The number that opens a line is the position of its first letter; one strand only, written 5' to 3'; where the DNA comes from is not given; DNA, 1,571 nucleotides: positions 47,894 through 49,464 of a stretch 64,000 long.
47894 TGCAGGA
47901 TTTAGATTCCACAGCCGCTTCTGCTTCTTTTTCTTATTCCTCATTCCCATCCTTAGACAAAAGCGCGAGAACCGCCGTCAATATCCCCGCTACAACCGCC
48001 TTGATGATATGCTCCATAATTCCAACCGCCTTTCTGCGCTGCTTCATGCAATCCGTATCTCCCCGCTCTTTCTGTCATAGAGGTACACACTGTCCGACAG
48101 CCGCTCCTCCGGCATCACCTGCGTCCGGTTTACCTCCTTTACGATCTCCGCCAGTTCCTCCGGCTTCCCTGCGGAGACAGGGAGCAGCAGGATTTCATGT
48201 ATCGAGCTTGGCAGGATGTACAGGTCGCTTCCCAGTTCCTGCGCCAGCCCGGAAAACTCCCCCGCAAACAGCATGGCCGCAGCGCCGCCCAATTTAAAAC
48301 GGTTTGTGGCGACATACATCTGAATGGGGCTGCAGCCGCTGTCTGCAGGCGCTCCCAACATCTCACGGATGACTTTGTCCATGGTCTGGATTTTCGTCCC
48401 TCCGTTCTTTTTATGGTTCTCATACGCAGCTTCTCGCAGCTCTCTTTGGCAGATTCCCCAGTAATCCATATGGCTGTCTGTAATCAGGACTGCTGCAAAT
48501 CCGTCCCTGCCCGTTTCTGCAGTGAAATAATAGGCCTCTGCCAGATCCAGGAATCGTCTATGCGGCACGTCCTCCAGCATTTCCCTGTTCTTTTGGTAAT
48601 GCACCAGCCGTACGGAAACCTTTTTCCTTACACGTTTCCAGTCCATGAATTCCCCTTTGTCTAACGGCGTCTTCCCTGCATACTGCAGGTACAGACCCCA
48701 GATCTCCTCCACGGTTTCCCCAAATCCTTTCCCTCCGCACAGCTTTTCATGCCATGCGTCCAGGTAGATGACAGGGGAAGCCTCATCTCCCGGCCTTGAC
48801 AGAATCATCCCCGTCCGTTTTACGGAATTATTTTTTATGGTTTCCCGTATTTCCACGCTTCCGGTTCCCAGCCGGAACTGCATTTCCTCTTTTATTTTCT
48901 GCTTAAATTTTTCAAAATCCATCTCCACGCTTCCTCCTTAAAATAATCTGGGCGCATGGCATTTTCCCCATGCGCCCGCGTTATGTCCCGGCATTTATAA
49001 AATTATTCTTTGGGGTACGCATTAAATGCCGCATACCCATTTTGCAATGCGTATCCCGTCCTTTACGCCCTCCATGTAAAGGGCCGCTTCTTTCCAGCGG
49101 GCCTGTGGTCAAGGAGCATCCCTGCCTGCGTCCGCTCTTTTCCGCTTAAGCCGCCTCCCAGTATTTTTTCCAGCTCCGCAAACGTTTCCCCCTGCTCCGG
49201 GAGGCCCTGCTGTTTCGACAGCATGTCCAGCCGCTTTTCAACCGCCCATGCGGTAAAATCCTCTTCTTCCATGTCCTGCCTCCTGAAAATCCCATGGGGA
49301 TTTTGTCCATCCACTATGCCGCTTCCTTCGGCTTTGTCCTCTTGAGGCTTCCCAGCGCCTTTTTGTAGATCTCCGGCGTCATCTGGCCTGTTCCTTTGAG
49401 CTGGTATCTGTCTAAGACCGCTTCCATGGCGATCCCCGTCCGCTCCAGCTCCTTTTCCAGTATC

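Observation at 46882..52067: Co-oriented cargo block Rpn nuclease, DUF5688, small ORF, Rad52 annealase, YqaJ exonuclease and DUF932: a leading-region or anti-defence-like module without any phage structural genes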

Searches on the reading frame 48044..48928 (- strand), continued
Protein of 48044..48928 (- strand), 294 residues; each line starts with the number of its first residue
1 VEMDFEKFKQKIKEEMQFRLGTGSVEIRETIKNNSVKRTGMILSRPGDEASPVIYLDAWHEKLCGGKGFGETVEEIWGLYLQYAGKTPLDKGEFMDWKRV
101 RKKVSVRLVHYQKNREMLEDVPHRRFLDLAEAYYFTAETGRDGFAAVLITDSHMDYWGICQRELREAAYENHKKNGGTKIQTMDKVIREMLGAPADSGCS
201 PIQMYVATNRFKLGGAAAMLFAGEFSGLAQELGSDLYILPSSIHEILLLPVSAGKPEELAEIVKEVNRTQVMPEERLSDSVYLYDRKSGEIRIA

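Call 79: fold_search(model_id=the predicted structure, library=pdb)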
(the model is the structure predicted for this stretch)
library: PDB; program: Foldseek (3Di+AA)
matches with E <= 10: 383; with E <= 0.001: 0
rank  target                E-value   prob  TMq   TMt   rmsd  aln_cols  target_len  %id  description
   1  8wrp_A                2.0e-01  0.05  0.09  0.06  24.5       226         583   10  Cryo-EM structure of Cas12-1 with 20 nt complementary heteroduplex (released 2025-04-16)
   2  8aaj_A                2.4e-01  0.06  0.14  0.12  22.1       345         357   11  Crystal structure of the Pyrococcus abyssi RPA (apo form) (released 2023-05-03)
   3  3pgv_A                2.7e-01  0.51  0.16  0.18   6.1        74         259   12  Crystal structure of a haloacid dehalogenase-like hydrolase (KPN_04322) from Klebsiella pneumoniae subsp. pneumoniae M (released 2010-12-15)
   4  3pgv_B                3.2e-01  0.44  0.16  0.18   6.1        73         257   12  Crystal structure of a haloacid dehalogenase-like hydrolase (KPN_04322) from Klebsiella pneumoniae subsp. pneumoniae M (released 2010-12-15)
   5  3rug_C                3.2e-01  0.03  0.11  0.11  18.9       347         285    9  Crystal structure of Valpha10-Vbeta8.1 NKT TCR in complex with CD1d-alphaglucosylceramide (C20:2) (released 2011-08-03)
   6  5ngm_Av               3.4e-01  0.15  0.17  0.26  29.1       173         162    9  2.9S structure of the 70S ribosome composing the S. aureus 100S complex (released 2017-10-04)
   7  3pgv_C                4.0e-01  0.41  0.16  0.18   6.1        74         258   12  Crystal structure of a haloacid dehalogenase-like hydrolase (KPN_04322) from Klebsiella pneumoniae subsp. pneumoniae M (released 2010-12-15)
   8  3ubx_D                4.4e-01  0.02  0.10  0.10  18.4       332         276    9  Crystal structure of the mouse CD1d-C20:2-aGalCer-L363 mAb Fab complex (released 2011-11-16)
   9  8guo_A                5.2e-01  0.07  0.11  0.18  16.7       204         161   12  Crystal structure of the nuclease domain of EsaD in complex with EsaG from Staphylococcus aureus (released 2022-11-09)
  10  5wbf_B                5.2e-01  0.04  0.11  0.12  19.1       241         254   10  Double CACHE (dCACHE) sensing domain of TlpC chemoreceptor from Helicobacter pylori (released 2017-11-08)
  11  4wwk_C                5.2e-01  0.02  0.11  0.11  17.9       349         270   10  Crystal structure of human TCR Alpha Chain-TRAV12-3, Beta Chain-TRBV6-5, Antigen-presenting molecule CD1d, and Beta-2- (released 2016-02-03)
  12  3tvm_A                5.5e-01  0.01  0.09  0.09  18.4       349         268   10  Structure of the mouse CD1d-SMC124-iNKT TCR complex (released 2012-02-01)
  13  8a52_A                5.8e-01  0.06  0.13  0.11  27.7       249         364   10  Crystal structure of a chimeric LOV-Histidine kinase SB2F1 (asymmetrical variant, trigonal form with long c-axis) (released 2023-12-27)
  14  9asp_B                5.8e-01  0.03  0.13  0.15  20.3       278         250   12  Human Drosha and DGCR8 in complex with Pri-let-7a1 (released 2024-09-04)
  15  8wrs_A                6.9e-01  0.02  0.09  0.05  24.1       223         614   10  Cryo-EM structure of Cas12-1 with 5 nt complementary heteroduplex (released 2025-04-16)
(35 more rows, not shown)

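Call 82: fold_search(model_id=the predicted structure, library=viral)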
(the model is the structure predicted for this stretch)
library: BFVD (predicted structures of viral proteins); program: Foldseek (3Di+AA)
matches with E <= 10: 929; with E <= 0.001: 0
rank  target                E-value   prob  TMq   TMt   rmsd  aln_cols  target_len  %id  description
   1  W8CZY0                3.6e-03  0.82  0.21  0.12  16.4       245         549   10  dUTP diphosphatase [Erwinia phage PhiEaH1]
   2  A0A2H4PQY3            6.5e-03  1.00  0.34  0.65   3.8       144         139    9  (no name in the UniProt tables at hand)
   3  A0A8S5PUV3            3.1e-02  0.15  0.14  0.13  19.5       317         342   12  Uncharacterized protein [Siphoviridae sp. ct9GL2]
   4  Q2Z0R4                5.6e-02  0.10  0.14  0.12  21.4       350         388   11  Uncharacterized protein [Pseudomonas phage EL]
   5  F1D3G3                7.0e-02  0.85  0.17  0.39   7.4        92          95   21  (no name in the UniProt tables at hand)
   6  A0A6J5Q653            7.4e-02  0.30  0.16  0.26  15.7       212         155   11  Uncharacterized protein [uncultured Caudovirales phage]
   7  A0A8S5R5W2            1.0e-01  0.08  0.12  0.15  20.0       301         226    8  Uncharacterized protein [Myoviridae sp. ctaOv25]
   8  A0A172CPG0            1.2e-01  0.16  0.14  0.19  15.7       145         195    9  Uncharacterized protein [Pseudomonas phage vB_PaeM_MAG1]
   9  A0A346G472            1.2e-01  0.13  0.14  0.18  21.9       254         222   11  (no name in the UniProt tables at hand)
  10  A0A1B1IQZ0            1.2e-01  0.11  0.12  0.10  16.9       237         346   10  (no name in the UniProt tables at hand)
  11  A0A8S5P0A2            1.3e-01  0.12  0.14  0.11  18.1       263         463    8  Uncharacterized protein [Myoviridae sp. ctLnO19]
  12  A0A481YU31            1.7e-01  0.10  0.13  0.10  17.7       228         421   12  Uncharacterized protein [Marseillevirus LCMAC102]
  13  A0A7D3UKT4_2          1.9e-01  0.11  0.17  0.06  17.6       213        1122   13  (no name in the UniProt tables at hand)
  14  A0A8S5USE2            1.9e-01  0.07  0.13  0.15  18.1       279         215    8  Uncharacterized protein [Myoviridae sp. ctijX18]
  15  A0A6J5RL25            2.0e-01  0.18  0.11  0.27  17.0       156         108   11  Uncharacterized protein [uncultured Caudovirales phage]
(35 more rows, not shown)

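Call 92: search_dna_similar(query=window:48044-48928:-, collection=plasmids, mode=protein, max_rows=20)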
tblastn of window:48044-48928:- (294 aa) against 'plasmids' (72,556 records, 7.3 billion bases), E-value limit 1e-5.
Records with a match: 3; places in all: 5; records where one place covers at least 80% of the query: 2.
Best place of each record, by identity: <60% 3.
By first word of the organism name: Butyrivibrio 3.
By predicted mobility (MOB-suite, as given by PLSDB): non-mobilizable 3.
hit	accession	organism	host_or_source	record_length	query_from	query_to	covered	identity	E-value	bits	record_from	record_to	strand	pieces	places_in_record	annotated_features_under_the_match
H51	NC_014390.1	Butyrivibrio proteoclasticus B316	-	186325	5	288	97%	28.7%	3e-25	112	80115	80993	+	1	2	DUF5688 family protein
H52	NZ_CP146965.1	Butyrivibrio fibrisolvens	Bovinae,Bovine rumen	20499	34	283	85%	29.7%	8e-18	91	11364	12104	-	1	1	DUF5688 family protein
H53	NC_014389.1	Butyrivibrio proteoclasticus B316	-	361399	108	285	61%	29.0%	5e-11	71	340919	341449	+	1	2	DUF5688 family protein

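Call 93: get_annotated_region(hit=H52, flank=10000)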
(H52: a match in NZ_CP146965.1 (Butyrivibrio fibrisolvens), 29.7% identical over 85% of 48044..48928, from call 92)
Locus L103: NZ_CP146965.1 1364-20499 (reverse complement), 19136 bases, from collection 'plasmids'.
description: Butyrivibrio fibrisolvens strain D1 plasmid pNP21, complete sequence
organism: Butyrivibrio fibrisolvens (NCBI taxid 831)
taxonomy: Bacteria; Bacillota; Clostridia; Lachnospirales; Lachnospiraceae; Butyrivibrio; Butyrivibrio fibrisolvens
host: -; source: Bovinae,Bovine rumen; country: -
typing (MOB-suite, as given by PLSDB): non-mobilizable
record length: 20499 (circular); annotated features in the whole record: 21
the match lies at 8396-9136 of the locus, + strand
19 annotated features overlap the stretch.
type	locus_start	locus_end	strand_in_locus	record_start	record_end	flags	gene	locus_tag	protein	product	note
CDS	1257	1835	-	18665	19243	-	-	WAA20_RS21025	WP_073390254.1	ADP-ribosyltransferase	-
CDS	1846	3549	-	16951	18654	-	-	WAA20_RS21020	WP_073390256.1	type IV secretory system conjugative DNA transfer family protein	-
CDS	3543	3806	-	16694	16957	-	-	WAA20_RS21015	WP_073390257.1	hypothetical protein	-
CDS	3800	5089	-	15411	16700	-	-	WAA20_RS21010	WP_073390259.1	plasmid recombination protein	-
CDS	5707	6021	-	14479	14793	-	-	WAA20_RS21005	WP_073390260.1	hypothetical protein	-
CDS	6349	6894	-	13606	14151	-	-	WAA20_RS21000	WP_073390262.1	hypothetical protein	-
CDS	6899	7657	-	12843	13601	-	-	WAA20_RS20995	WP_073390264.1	hypothetical protein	-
CDS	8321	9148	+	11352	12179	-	-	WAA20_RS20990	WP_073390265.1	DUF5688 family protein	-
CDS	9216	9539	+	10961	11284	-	-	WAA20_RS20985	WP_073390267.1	ArdC-like ssDNA-binding domain-containing protein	-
CDS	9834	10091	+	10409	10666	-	-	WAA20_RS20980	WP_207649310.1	type II toxin-antitoxin system RelB/DinJ family antitoxin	GO:0006355 - regulation of DNA-templated transcription [Evidence IEA]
CDS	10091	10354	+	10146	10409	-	-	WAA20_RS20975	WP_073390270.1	Txe/YoeB family addiction module toxin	GO:0008219 - cell death [Evidence IEA]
CDS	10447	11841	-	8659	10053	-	-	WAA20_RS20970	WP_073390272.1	hypothetical protein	-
CDS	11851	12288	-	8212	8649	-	-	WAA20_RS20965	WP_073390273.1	hypothetical protein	-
CDS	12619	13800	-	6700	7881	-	-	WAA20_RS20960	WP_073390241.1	SPFH domain-containing protein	-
CDS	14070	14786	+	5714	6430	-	-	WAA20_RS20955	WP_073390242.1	hypothetical protein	-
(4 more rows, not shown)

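Call 94: get_annotated_region(hit=H51, flank=7000)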
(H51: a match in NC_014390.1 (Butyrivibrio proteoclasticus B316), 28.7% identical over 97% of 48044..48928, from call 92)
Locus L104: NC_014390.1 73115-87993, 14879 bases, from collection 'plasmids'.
description: Butyrivibrio proteoclasticus B316 plasmid pCY186, complete sequence
organism: Butyrivibrio proteoclasticus B316 (NCBI taxid 515622)
taxonomy: Bacteria; Bacillota; Clostridia; Lachnospirales; Lachnospiraceae; Butyrivibrio; Butyrivibrio proteoclasticus; Butyrivibrio proteoclasticus B316
host: -; source: -; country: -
typing (MOB-suite, as given by PLSDB): non-mobilizable; replicon rep_cluster_1089; mating-pair formation MPF_T
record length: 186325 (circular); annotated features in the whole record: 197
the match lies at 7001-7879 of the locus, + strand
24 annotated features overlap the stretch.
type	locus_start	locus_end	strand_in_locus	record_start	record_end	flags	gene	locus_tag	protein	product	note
CDS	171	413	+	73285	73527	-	-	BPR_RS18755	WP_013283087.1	hypothetical protein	-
CDS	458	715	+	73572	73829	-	-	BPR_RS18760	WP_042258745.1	hypothetical protein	-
CDS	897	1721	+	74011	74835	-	-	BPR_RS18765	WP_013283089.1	hypothetical protein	-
CDS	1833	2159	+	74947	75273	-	-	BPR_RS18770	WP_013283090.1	hypothetical protein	-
CDS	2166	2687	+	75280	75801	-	-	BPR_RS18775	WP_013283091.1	transcriptional regulator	-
CDS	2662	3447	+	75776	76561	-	-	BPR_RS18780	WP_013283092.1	hypothetical protein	-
CDS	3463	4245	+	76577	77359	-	-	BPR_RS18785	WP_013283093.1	ATP-binding protein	-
CDS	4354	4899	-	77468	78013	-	-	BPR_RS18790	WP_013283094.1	hypothetical protein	-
CDS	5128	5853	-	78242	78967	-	-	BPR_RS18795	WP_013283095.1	hypothetical protein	-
CDS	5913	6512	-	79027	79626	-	-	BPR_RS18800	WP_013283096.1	hypothetical protein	-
CDS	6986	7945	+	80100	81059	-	-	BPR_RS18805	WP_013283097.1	DUF5688 family protein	-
CDS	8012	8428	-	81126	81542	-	-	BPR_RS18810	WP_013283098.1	hypothetical protein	-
CDS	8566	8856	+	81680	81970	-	-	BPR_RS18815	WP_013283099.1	hypothetical protein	-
CDS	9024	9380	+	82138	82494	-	-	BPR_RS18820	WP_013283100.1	hypothetical protein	-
CDS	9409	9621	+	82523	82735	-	-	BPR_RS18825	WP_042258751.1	hypothetical protein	-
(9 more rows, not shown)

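Call 105: search_protein_families(library=padloc, proteins=[window:48044-48928:-], max_evalue=0.01)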
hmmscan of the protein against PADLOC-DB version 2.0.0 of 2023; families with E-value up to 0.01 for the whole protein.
window:48044-48928:- (294 aa): 0 families

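Call 110: find_related_loci(query=A2, collection=viral_contigs, flank=10000)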
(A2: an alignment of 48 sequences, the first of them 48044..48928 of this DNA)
Query A2 (294 aa) in viral_contigs; peptide patterns used: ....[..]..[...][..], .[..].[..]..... (x = any residue, [..] = any of these).
122 stretches matched a pattern; 100 encode a relative of the query (tblastn E <= 1e-3); the best 80 are kept; 80 distinct loci.
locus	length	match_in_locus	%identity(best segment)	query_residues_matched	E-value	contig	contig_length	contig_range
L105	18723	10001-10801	39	32-294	3e-51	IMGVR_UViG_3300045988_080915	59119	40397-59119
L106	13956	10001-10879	34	3-286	2e-50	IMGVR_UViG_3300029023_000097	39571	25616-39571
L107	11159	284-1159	33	3-293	2e-49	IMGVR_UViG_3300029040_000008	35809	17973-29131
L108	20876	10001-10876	33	3-293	4e-49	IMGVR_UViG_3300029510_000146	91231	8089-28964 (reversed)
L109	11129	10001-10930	32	1-291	6e-48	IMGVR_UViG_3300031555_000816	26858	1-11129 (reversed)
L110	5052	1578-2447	34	3-291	3e-47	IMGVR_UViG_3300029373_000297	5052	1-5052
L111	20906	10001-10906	34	3-294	1e-45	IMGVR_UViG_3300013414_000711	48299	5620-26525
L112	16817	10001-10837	35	21-294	5e-44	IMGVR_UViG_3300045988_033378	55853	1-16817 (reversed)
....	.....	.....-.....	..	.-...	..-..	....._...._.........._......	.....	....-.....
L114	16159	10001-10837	34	21-294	2e-43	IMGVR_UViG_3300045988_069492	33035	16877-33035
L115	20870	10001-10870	32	9-288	2e-43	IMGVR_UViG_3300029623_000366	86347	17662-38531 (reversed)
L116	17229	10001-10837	34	21-294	4e-43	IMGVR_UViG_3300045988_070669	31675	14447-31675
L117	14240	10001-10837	34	21-294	4e-43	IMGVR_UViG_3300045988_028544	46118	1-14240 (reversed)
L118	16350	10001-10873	35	5-294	1e-42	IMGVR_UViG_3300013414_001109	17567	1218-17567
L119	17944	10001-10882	34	4-289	2e-42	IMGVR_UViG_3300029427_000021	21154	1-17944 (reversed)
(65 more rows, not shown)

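Call 114: search_dna_similar(query=window:48044-48928:-, collection=phages, mode=protein, max_rows=12, max_evalue=0.001)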
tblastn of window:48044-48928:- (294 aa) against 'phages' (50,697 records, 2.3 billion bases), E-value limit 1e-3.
Records with a match: 11; places in all: 11; records where one place covers at least 80% of the query: 6.
Best place of each record, by identity: <60% 11.
By first word of the organism name: Bacteriophage 11.
By host as written in the record: - 11.
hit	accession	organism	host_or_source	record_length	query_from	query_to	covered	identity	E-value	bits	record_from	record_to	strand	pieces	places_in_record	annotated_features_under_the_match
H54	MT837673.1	Bacteriophage sp.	human fecal samples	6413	3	294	99%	31.6%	8e-31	127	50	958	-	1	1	record has no annotation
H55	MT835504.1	Bacteriophage sp.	human fecal samples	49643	3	287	97%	32.0%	1e-44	167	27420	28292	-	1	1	record has no annotation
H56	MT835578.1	Bacteriophage sp.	human fecal samples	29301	2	294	100%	31.0%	2e-42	161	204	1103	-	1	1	record has no annotation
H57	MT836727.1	Bacteriophage sp.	human fecal samples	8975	1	288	98%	31.2%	9e-40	153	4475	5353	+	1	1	record has no annotation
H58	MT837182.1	Bacteriophage sp.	human fecal samples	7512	3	287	97%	30.6%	3e-38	149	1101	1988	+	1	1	record has no annotation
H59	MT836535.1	Bacteriophage sp.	human fecal samples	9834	3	294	99%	22.6%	9e-10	65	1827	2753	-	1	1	record has no annotation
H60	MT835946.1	Bacteriophage sp.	human fecal samples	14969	108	284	60%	29.5%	6e-14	78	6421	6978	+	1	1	record has no annotation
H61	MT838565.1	Bacteriophage sp.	human fecal samples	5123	115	287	59%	28.3%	5e-10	66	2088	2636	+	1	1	record has no annotation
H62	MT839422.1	Bacteriophage sp.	human fecal samples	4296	148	293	50%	28.2%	3e-4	48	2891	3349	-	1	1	record has no annotation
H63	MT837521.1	Bacteriophage sp.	human fecal samples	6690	154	292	47%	26.9%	9e-5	50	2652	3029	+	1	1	record has no annotation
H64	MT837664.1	Bacteriophage sp.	human fecal samples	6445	204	287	29%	34.1%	2e-5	52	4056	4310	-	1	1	record has no annotation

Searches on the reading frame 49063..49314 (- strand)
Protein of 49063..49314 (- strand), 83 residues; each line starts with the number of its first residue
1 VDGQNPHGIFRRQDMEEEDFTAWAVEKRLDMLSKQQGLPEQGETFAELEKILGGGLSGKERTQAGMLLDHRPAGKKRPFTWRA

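Call 4: search_protein_families(library=pfam, proteins=[window:49063-49314:-], max_evalue=0.01)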
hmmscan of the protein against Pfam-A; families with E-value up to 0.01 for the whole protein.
window:49063-49314:- (83 aa): 0 families

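Call 5: search_protein_families(library=ncbifam, proteins=[window:49063-49314:-], max_evalue=0.01)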
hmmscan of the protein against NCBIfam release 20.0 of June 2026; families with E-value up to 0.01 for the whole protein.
window:49063-49314:- (83 aa): 0 families

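Call 6: search_protein_families(library=phrogs, proteins=[window:49063-49314:-], max_evalue=0.001)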
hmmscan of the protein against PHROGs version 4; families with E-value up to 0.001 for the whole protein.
window:49063-49314:- (83 aa): 0 families

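Call 105: search_protein_families(library=padloc, proteins=[window:49063-49314:-], max_evalue=0.01)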
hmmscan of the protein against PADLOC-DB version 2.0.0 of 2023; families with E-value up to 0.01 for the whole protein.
window:49063-49314:- (83 aa): 0 families
